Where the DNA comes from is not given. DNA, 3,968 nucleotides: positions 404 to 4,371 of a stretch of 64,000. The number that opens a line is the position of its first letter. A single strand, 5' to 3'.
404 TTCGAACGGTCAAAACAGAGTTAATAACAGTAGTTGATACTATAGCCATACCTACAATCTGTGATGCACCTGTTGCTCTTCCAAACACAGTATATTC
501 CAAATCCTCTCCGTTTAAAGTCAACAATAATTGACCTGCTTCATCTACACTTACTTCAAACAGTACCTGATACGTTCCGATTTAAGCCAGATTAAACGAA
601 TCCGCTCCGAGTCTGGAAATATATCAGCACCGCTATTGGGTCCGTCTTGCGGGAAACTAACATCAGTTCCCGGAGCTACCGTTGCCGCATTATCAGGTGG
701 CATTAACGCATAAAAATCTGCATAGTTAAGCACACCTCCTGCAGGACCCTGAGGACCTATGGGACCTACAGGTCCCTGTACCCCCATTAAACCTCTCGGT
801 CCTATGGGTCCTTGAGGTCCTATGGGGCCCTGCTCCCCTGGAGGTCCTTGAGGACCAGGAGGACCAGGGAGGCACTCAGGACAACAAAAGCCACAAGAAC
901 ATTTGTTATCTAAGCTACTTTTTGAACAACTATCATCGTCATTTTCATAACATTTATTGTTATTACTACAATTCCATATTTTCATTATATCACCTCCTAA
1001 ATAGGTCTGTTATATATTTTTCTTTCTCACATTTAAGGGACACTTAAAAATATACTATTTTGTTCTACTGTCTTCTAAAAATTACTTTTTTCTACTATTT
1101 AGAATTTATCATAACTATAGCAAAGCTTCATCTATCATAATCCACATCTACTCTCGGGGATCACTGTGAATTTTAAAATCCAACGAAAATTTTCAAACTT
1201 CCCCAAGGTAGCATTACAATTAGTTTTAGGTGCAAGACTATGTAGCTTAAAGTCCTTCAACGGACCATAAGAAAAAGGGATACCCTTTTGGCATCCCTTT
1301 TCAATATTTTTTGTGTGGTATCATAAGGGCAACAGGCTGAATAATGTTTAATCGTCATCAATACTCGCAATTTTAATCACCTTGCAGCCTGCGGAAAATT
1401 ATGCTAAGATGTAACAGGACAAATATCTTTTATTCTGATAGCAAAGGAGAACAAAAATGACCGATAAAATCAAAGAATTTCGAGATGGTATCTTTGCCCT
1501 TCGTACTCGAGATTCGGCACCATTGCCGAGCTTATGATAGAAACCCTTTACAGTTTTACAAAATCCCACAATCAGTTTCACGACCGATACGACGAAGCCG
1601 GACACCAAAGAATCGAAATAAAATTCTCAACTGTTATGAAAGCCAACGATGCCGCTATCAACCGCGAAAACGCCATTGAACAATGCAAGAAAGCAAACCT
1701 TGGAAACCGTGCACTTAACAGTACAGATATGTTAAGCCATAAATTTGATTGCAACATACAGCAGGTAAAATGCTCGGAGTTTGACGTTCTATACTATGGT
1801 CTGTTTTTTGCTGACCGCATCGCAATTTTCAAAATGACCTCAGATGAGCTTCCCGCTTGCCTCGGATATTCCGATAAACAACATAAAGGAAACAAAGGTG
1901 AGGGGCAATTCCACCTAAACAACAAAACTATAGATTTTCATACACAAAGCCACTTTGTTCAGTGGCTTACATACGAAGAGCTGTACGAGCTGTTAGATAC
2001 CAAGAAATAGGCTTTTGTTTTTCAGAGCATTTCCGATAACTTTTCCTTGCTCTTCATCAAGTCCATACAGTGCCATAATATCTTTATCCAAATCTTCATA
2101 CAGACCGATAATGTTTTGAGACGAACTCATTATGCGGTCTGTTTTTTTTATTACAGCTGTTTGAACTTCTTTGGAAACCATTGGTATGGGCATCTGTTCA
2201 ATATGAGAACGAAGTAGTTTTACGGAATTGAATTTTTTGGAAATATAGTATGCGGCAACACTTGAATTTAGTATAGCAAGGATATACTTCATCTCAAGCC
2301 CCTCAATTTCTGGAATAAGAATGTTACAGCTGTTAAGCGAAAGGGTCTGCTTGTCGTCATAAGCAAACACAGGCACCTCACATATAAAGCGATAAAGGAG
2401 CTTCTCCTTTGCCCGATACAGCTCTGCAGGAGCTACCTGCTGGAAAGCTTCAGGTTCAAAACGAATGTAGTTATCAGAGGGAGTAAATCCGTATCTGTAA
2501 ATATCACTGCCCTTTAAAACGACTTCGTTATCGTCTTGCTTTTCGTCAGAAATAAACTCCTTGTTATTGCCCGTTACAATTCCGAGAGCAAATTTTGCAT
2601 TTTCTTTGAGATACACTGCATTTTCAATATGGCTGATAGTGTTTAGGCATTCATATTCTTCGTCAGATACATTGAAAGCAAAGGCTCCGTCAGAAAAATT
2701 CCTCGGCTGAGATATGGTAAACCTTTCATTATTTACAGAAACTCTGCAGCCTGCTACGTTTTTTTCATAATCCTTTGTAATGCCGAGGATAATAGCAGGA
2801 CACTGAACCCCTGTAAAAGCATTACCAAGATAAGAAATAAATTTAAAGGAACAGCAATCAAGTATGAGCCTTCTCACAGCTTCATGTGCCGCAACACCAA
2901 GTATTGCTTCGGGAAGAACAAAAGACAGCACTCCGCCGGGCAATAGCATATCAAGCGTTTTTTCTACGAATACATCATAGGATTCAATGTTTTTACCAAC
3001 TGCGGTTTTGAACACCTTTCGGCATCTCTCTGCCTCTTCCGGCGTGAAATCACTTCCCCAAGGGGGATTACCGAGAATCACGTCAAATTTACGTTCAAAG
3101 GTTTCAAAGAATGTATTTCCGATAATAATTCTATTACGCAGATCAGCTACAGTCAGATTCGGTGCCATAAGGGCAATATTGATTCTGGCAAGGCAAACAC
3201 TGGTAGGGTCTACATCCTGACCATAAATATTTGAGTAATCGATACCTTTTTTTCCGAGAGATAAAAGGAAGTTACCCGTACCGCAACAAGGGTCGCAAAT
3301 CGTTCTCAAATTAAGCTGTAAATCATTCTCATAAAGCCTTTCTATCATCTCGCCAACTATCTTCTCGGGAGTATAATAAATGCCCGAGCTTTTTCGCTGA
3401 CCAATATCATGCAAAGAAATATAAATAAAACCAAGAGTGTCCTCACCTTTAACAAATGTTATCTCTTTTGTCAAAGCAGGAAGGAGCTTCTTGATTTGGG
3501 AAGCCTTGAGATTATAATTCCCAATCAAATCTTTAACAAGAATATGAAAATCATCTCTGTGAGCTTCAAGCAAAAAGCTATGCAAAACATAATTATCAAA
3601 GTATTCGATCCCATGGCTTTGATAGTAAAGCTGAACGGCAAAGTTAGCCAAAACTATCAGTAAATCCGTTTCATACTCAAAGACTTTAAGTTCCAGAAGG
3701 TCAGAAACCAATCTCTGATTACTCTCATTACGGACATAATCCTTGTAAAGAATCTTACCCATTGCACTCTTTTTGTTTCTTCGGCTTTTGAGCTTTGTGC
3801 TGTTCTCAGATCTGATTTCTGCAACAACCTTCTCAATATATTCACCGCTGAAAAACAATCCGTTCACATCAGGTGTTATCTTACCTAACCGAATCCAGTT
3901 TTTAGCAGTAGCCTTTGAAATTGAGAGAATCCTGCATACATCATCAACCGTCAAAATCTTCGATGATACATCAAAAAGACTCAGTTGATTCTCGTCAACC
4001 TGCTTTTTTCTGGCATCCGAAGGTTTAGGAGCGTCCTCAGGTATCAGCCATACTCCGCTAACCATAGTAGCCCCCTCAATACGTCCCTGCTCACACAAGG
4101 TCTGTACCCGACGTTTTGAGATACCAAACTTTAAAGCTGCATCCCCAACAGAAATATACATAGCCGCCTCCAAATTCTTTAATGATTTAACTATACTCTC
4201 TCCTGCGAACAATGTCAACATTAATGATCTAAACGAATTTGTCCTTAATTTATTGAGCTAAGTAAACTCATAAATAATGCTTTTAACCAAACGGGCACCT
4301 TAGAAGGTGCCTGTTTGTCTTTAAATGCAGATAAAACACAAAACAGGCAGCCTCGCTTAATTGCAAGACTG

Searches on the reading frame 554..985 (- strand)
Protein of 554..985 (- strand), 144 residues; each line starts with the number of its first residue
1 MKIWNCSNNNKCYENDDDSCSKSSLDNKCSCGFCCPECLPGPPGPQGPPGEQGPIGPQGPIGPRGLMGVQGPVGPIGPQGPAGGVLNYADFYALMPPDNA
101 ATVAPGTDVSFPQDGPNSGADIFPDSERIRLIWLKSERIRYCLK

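Call 50: search_protein_families(library=pfam, proteins=[window:554-985:-], max_evalue=0.01)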
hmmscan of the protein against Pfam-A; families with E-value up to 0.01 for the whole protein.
window:554-985:- (144 aa): 1 family
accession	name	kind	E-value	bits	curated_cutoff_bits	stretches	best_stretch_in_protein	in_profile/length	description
PF01391.23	Collagen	-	7.8e-08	32.4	27.2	1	40-83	6-49/60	Collagen triple helix repeat (20 copies)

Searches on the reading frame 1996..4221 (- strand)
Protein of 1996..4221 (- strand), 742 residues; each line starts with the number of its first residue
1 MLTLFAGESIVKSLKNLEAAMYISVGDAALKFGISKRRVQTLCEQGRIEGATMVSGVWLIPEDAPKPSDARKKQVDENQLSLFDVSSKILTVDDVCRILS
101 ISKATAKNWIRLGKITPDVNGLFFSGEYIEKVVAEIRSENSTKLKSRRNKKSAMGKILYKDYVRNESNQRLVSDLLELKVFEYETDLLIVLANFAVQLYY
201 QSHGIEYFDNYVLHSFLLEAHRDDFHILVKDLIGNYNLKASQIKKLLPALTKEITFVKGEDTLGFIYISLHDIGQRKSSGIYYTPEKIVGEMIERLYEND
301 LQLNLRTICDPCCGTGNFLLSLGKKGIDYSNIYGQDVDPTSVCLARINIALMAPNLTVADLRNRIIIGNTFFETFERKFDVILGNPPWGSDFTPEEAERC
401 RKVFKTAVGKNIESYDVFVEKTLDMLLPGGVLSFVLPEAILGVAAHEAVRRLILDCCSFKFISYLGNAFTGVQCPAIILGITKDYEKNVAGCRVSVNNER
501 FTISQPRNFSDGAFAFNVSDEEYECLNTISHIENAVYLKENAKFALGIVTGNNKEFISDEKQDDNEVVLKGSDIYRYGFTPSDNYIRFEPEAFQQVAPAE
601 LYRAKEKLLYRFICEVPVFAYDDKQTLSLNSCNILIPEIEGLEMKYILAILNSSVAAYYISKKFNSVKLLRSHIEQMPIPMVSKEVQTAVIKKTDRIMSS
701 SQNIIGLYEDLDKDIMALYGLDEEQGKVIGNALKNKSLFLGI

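Call 50: search_protein_families(library=pfam, proteins=[window:1996-4221:-], max_evalue=0.01)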
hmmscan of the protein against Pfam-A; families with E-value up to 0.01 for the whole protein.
window:1996-4221:- (742 aa): 10 families
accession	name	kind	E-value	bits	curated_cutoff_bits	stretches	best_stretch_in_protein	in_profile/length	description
PF12950.13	TaqI_C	-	1.3e-26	93.6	26.5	1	568-679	3-118/118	TaqI-like C-terminal specificity domain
PF02384.22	N6_Mtase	-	2.5e-24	86.6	20.4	1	274-487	20-236/311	N-6 DNA Methylase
PF07669.17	Eco57I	-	1.1e-14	55.4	25.3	1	331-465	2-165/171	Eco57I restriction-modification methylase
PF12728.13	HTH_17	-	1.8e-13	50.9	27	2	90-116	2-29/51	Helix-turn-helix domain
PF11599.14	AviRa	-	4.6e-06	26.7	25.7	1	306-376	53-120/232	RRNA methyltransferase AviRa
PF05175.20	MTS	-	0.00046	20.3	23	1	304-391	31-111/170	Methyltransferase small domain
PF01170.24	UPF0020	-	0.0013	18.9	22.3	0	306-396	30-139/197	RMKL-like, methyltransferase domain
PF13518.12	HTH_28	-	0.0034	17.9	25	0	24-45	14-35/52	Helix-turn-helix domain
PF13847.12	Methyltransf_31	-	0.006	16.7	27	0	307-385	6-81/145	Methyltransferase domain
PF06325.19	PrmA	-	0.0094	15.9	22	0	306-385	163-233/296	Ribosomal protein L11 methyltransferase (PrmA)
